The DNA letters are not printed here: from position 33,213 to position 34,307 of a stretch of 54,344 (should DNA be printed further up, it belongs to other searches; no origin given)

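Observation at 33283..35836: Self-contained four-gene mini microcompartment module: RpiR regulator + one BMC-H + one BMC-P + class II aldolase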

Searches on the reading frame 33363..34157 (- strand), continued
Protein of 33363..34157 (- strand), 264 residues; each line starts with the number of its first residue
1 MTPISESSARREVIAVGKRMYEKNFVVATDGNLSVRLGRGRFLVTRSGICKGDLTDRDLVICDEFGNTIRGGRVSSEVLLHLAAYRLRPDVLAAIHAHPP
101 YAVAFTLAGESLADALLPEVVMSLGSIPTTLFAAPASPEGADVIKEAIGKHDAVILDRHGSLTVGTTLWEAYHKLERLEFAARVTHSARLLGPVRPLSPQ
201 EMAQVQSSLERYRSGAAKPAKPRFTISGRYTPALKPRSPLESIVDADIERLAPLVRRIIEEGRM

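Call 22: find_encoding_contigs(protein=P0020, flank=10000, max_places=2)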
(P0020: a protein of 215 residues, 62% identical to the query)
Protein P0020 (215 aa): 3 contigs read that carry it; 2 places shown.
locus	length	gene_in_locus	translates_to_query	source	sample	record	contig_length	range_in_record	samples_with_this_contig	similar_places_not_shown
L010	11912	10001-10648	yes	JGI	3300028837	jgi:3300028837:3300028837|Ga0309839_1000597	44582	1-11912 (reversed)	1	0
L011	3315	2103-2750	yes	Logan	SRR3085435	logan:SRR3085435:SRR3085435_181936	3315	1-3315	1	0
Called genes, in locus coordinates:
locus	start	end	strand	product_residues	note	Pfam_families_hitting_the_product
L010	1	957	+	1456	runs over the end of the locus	PF08126:Propeptide_C25, PF01364:Peptidase_C25, PF13620:CarboxypepD_reg (faint), PF18962:Por_Secre_tail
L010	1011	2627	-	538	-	PF13231:PMT_2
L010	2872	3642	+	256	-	-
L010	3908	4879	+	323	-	PF07719:TPR_2 (faint), PF13174:TPR_6 (faint), PF13176:TPR_7 (faint), PF13428:TPR_14 (faint), PF14559:TPR_19 (faint), PF13432:TPR_16 (weak), PF13424:TPR_12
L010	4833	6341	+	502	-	PF01743:PolyA_pol, PF12627:PolyA_pol_RNAbd, PF01966:HD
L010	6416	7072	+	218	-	PF04893:Yip1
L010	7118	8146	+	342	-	PF01555:N6_N4_Mtase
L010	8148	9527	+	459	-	PF02321:OEP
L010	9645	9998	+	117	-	PF00005:ABC_tran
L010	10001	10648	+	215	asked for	PF00596:Aldolase_II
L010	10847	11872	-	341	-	PF00586:AIRS, PF02769:AIRS_C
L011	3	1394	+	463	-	?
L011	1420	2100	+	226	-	PF00005:ABC_tran, PF13304:AAA_21 (faint)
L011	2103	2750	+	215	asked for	PF00596:Aldolase_II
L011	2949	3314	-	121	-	?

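Call 23: find_encoding_contigs(protein=P0018, flank=10000, max_places=1)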
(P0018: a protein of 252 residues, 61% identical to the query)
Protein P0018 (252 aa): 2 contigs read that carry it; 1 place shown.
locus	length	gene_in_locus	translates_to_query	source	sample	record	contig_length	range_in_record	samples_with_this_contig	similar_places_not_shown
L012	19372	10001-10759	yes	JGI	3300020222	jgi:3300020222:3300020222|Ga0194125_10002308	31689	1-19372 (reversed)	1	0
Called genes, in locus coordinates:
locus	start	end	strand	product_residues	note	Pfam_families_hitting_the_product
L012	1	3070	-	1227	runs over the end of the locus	PF08126:Propeptide_C25, PF01364:Peptidase_C25, PF11974:bMG3 (faint), PF13620:CarboxypepD_reg, PF13715:CarbopepD_reg_2, PF21959:DUF6923 (faint), PF18962:Por_Secre_tail (weak)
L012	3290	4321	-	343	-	PF08309:LVIVD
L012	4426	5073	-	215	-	PF07638:Sigma70_ECF, PF04542:Sigma70_r2, PF08281:Sigma70_r4_2, PF04545:Sigma70_r4 (weak), PF22233:PhyR_sigma-like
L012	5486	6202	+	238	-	PF02517:Rce1-like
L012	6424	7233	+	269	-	PF01553:Acyltransferase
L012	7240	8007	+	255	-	PF01026:TatD_DNase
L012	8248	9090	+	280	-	PF01418:HTH_6, PF13580:SIS_2 (faint), PF01380:SIS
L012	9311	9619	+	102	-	PF00936:BMC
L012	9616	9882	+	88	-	PF03319:EutN_CcmL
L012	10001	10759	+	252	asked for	PF00596:Aldolase_II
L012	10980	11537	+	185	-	PF00578:AhpC-TSA, PF08534:Redoxin, PF00085:Thioredoxin, PF13098:Thioredoxin_2 (weak), PF13905:Thioredoxin_8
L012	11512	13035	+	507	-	PF19494:DUF6029 (weak)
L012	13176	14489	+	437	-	PF25145:NfeD1b_N, PF24961:NfeD_membrane, PF01957:NfeD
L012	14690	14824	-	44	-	-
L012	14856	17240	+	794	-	PF13567:DUF4131, PF03772:Competence, PF00753:Lactamase_B (faint)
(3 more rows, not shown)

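Call 24: find_encoding_contigs(protein=P0029, flank=10000, max_places=1)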
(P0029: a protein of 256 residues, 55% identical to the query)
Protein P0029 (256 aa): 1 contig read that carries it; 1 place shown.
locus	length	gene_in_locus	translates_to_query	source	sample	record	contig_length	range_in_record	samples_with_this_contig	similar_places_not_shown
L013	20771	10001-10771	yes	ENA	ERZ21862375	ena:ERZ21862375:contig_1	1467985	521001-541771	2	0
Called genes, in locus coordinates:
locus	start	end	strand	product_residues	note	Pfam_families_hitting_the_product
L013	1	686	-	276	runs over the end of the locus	-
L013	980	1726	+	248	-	PF01145:Band_7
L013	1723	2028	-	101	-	-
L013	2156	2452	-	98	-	PF01910:Thiamine_BP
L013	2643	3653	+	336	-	PF15887:Peptidase_Mx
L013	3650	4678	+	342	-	PF02655:ATP-grasp_3 (weak), PF07478:Dala_Dala_lig_C, PF08443:RimK (faint)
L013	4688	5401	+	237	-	PF01048:PNP_UDP_1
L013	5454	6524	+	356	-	-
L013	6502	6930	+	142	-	-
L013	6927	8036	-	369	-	-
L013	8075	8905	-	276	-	PF00669:Flagellin_N, PF00700:Flagellin_C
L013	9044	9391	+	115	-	-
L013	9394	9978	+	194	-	-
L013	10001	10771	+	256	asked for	PF00596:Aldolase_II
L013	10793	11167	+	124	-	-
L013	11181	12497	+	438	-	-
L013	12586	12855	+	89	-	PF00076:RRM_1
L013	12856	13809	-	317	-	-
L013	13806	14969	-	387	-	-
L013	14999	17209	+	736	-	PF08298:AAA_PrkA, PF06798:PrkA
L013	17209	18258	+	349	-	PF00849:PseudoU_synth_2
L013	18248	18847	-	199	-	-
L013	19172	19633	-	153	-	PF14196:ATC_hydrolase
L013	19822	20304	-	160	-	-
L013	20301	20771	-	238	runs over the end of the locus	-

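Call 25: find_encoding_contigs(protein=P0023, flank=10000, max_places=1)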
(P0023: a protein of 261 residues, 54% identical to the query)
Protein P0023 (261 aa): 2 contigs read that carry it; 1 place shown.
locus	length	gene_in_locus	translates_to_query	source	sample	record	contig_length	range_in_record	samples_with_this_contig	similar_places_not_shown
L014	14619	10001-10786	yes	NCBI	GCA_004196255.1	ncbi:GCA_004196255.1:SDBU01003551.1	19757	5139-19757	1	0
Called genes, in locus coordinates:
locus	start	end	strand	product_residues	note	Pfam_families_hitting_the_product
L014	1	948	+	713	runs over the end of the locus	PF05448:AXE1, PF00326:Peptidase_S9 (weak)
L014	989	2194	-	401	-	PF01966:HD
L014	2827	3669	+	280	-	PF01418:HTH_6, PF01380:SIS, PF13580:SIS_2 (weak)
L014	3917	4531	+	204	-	PF27545:CsoS1D_N, PF00936:BMC (faint)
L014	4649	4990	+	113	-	PF00936:BMC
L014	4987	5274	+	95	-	PF03319:EutN_CcmL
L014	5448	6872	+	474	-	PF00171:Aldedh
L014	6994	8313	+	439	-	PF01512:Complex1_51K, PF10531:SLBB (weak), PF13534:Fer4_17, PF13375:RnfC_N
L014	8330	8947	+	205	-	PF00936:BMC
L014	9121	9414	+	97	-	PF03319:EutN_CcmL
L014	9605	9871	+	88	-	PF03319:EutN_CcmL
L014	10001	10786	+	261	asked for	PF00596:Aldolase_II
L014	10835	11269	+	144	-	PF04246:RseC_MucC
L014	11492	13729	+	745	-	PF18939:DUF5686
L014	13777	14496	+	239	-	-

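Call 31: search_protein_families(library=ncbifam, proteins=[window:33363-34157:-], max_evalue=0.00001)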
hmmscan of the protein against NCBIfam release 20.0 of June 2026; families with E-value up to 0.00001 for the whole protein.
window:33363-34157:- (264 aa): 26 families (the best 25 are shown)
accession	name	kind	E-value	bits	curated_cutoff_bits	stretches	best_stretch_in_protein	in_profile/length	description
NF043034.1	OxoTetrPhDc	equivalog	9.8e-33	113.7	250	1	6-204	2-203/205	3-oxo-tetronate 4-phosphate decarboxylase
NF006208.0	PRK08333.1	equivalog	1.1e-30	106.7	267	1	10-185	6-180/189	aldolase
NF005123.0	PRK06557.1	subfamily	4.9e-28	98.3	251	1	8-212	11-216/223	L-ribulose-5-phosphate 4-epimerase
NF006413.0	PRK08660.1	equivalog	1.6e-26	93.2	203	1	11-190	4-179/184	aldolase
NF005302.0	PRK06833.1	equivalog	3.7e-25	88.6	264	1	8-212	5-210/214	L-fuculose-phosphate aldolase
NF040649.1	FucA_Meth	equivalog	7.4e-25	87.9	250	1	11-186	4-174/179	L-fuculose phosphate aldolase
TIGR03328.1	salvage_mtnB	equivalog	2.9e-21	75.9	137.05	1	14-104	2-94/194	methylthioribulose 1-phosphate dehydratase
NF006672.0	PRK09220.1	equivalog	6.6e-21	74.6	226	1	7-105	9-108/209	methylthioribulose 1-phosphate dehydratase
NF005984.0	PRK08087.1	subfamily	1.3e-20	74.1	264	1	10-212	7-209/215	L-fuculose-phosphate aldolase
NF004527.0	PRK05874.1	equivalog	1.4e-20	73.8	308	1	10-197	8-198/218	L-fuculose-phosphate aldolase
NF004979.0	PRK06357.1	equivalog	1.7e-20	73.3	216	1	9-191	6-201/221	hypothetical protein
NF053831.1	RU1PAldHalo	equivalog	2.6e-18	66.2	300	1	10-212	6-206/208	ribulose-1-phosphate aldolase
TIGR01086.1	fucA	equivalog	3.5e-16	59.6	400.25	1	12-205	8-201/214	L-fuculose-phosphate aldolase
NF004855.0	PRK06208.1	subfamily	7.1e-16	58.3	255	1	8-209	41-248/274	class II aldolase/adducin family protein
NF005484.0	PRK07090.1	equivalog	8.2e-16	58.1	261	1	10-203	31-228/260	aldolase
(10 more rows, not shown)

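Call 32: search_solved_structures(query=window:33363-34157:-, max_evalue=0.00001, show_alignments=2)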
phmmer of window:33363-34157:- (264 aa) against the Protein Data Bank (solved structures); distinct sequences matched with E-value up to 0.00001: 34.
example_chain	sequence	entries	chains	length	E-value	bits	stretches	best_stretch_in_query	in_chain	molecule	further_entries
6vop_A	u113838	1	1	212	4.1e-22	82.5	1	6-206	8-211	Aldolase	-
6voq_A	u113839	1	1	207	2.5e-21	79.9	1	5-186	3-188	Aldolase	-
4c24_A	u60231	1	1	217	8.8e-20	74.9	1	5-208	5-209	L-FUCULOSE PHOSPHATE ALDOLASE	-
4c25_A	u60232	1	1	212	1.6e-19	74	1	5-203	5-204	L-FUCULOSE PHOSPHATE ALDOLASE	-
6btd_A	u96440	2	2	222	2.2e-18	70.3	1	9-212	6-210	Fuculose phosphate aldolase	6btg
2irp_A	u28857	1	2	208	8.9e-18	68.3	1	10-109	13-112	Putative aldolase class 2 protein aq_1979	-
2opi_A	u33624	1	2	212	3.7e-16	63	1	17-204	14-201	L-fuculose-1-phosphate aldolase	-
8ix6_A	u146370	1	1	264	1.7e-15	60.8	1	30-199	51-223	Aldolase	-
1dzw_P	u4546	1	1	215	1.9e-15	60.6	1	11-212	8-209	L-fuculose phosphate aldolase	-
1dzy_P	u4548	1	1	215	4.3e-15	59.5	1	11-212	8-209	L-FUCULOSE-1-PHOSPHATE ALDOLASE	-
1dzx_P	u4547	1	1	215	4.5e-15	59.4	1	11-212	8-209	L-fuculose phosphate aldolase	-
1dzz_P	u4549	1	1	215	4.7e-15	59.4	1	11-212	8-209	L-fuculose phosphate aldolase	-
1fua_A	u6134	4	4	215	5e-15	59.3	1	11-212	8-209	L-FUCULOSE-1-PHOSPHATE ALDOLASE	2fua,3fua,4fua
1dzv_P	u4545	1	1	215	7.3e-15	58.7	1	11-208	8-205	L-fuculose phosphate aldolase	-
1e47_P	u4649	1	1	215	1.3e-14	57.9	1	11-212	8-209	L-FUCULOSE 1-PHOSPHATE ALDOLASE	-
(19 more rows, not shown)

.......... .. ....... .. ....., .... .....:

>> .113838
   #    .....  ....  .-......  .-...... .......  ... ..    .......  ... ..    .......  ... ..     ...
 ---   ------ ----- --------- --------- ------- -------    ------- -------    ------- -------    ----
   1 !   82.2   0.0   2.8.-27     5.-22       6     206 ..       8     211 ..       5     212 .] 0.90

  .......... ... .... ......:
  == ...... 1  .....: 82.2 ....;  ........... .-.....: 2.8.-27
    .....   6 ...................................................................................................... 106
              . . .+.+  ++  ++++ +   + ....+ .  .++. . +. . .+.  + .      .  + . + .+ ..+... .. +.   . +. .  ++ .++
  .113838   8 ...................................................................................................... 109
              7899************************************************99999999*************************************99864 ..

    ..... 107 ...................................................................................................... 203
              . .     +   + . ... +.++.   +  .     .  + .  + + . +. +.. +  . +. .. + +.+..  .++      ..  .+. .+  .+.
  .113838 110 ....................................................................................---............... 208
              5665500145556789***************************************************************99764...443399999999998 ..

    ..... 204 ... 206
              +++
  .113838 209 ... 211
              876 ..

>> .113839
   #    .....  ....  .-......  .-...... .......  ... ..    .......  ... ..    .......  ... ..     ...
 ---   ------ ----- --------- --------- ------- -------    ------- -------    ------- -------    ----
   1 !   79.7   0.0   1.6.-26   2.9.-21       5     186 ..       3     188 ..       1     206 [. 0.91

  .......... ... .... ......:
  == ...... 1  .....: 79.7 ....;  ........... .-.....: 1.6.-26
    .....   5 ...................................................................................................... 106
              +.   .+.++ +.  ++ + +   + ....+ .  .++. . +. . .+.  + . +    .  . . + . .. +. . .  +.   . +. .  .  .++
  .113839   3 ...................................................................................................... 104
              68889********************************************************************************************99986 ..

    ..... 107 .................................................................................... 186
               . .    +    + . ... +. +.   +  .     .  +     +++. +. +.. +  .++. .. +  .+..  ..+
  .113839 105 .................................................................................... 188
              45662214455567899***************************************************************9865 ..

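Call 41: find_related_loci(query=A1, collection=metagenome_contigs, flank=10000)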
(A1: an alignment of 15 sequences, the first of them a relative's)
Query A1 (264 aa) in metagenome_contigs; peptide patterns used: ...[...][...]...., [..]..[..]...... (x = any residue, [..] = any of these).
600 stretches matched a pattern (row limit reached: there are more); 404 encode a relative of the query (tblastn E <= 1e-3); the best 80 are kept; 80 distinct loci.
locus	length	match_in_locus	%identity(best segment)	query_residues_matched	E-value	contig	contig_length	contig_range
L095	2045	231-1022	68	1-264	2e-125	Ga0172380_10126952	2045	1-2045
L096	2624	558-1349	69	1-264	6e-123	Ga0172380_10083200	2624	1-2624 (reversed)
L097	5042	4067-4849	68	4-264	6e-117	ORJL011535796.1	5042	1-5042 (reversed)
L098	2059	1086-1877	65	4-264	1e-110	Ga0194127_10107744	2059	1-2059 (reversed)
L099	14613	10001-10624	54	6-212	9e-78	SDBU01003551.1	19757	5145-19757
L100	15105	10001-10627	52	4-212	7e-68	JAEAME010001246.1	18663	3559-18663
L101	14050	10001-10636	50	2-212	2e-67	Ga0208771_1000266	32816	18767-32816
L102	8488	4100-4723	50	5-212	5e-67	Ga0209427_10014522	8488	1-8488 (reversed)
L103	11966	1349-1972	51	5-212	9e-67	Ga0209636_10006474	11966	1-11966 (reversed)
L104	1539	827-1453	51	4-212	8e-69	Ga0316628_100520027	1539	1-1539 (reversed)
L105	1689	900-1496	54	5-202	3e-68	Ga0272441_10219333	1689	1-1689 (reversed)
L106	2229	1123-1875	45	5-245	1e-66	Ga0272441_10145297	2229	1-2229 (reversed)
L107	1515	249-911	50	6-220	5e-68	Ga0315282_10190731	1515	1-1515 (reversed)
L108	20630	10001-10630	50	4-212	2e-64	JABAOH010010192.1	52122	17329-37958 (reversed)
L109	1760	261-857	53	8-205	7e-67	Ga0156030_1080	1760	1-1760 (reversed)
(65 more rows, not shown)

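Call 48: find_encoding_contigs(protein=P0021, flank=10000, max_places=1)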
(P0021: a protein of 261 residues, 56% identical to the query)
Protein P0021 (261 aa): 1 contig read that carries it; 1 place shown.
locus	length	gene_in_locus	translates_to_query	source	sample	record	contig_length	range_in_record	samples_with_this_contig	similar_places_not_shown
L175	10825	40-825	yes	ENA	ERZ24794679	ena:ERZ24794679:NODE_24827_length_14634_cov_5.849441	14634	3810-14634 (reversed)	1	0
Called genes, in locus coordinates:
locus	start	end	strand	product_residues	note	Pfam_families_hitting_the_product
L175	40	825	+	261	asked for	PF00596:Aldolase_II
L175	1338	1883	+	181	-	PF00578:AhpC-TSA, PF08534:Redoxin, PF00085:Thioredoxin, PF13905:Thioredoxin_8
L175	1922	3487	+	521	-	PF19494:DUF6029 (weak)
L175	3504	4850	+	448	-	PF25145:NfeD1b_N, PF24961:NfeD_membrane, PF01957:NfeD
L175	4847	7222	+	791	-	PF13567:DUF4131, PF03772:Competence, PF00753:Lactamase_B (faint)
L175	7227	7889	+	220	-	PF01351:RNase_HII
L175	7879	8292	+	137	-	PF08378:NERD, PF02021:UPF0102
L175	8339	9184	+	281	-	PF00932:LTD, PF13585:CHU_C (weak), PF13860:FlgD_ig (weak)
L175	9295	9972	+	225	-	PF06971:Put_DNA-bind_N, PF02629:CoA_binding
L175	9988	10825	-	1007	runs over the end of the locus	PF00873:ACR_tran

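Call 49: predict_structure(alignment_id=A1)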
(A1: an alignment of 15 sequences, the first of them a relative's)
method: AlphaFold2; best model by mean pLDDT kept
length: 264 residues; sequences in the alignment: 15
mean_pLDDT: 72.5   pTM: 0.69
mean pLDDT of the five models: 72.5, 71.3, 70.9, 67.6, 66.6
residues with pLDDT >= 90: 62; 70-90: 90; 50-70: 69; < 50: 43
segments of 3 or more residues with pLDDT < 50: 133-135, 217-246, 262-264
pLDDT, mean of each block of 10 residues (from residue 1): 84 91 75 91 80 83 94 85 92 91 73 59 68 56 82 83 93 89 74 66 67 54 38 37 44 52 39
secondary structure, 60 per line:
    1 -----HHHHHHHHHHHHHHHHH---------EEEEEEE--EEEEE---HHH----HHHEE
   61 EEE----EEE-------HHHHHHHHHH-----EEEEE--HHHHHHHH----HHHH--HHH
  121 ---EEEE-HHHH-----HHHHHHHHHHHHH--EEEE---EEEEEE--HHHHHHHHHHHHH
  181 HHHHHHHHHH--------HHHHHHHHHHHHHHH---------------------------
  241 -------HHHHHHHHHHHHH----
elements in order: H6-22 E32-38 E41-45 E59-63 E68-70 H78-87 E93-97 H100-107 H112-115 E124-127 H129-132 H138-150 E153-156 E160-165 H168-190 H199-213 H248-260

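Call 64: find_encoding_contigs(protein=P0009, flank=10000, max_places=1)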
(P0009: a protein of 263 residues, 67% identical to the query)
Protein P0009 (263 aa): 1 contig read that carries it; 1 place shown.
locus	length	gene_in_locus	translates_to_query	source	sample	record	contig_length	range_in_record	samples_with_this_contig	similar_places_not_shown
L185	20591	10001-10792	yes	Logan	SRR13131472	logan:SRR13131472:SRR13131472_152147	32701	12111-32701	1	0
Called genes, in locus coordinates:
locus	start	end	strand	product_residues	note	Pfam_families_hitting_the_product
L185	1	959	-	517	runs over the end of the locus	PF13231:PMT_2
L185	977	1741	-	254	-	PF13489:Methyltransf_23, PF01209:Ubie_methyltran (faint), PF13847:Methyltransf_31, PF08241:Methyltransf_11, PF08242:Methyltransf_12 (weak), PF13649:Methyltransf_25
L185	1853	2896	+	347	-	PF07719:TPR_2 (faint), PF13176:TPR_7 (faint), PF13428:TPR_14 (faint), PF14559:TPR_19 (faint)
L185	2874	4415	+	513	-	PF01743:PolyA_pol, PF12627:PolyA_pol_RNAbd, PF01966:HD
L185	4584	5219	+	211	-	PF04893:Yip1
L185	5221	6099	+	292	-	PF03602:Cons_hypoth95 (faint), PF01555:N6_N4_Mtase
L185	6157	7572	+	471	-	PF02321:OEP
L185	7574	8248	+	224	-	PF02463:SMC_N, PF00005:ABC_tran, PF13304:AAA_21 (faint)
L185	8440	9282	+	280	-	PF01418:HTH_6, PF01380:SIS, PF13580:SIS_2 (weak)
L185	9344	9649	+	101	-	PF00936:BMC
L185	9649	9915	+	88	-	PF03319:EutN_CcmL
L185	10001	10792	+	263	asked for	PF00596:Aldolase_II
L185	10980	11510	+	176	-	PF00578:AhpC-TSA, PF08534:Redoxin, PF13098:Thioredoxin_2 (weak), PF00085:Thioredoxin (weak), PF13905:Thioredoxin_8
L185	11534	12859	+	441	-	PF25145:NfeD1b_N, PF24961:NfeD_membrane, PF01957:NfeD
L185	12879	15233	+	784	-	PF13567:DUF4131 (weak), PF03772:Competence, PF00753:Lactamase_B (faint)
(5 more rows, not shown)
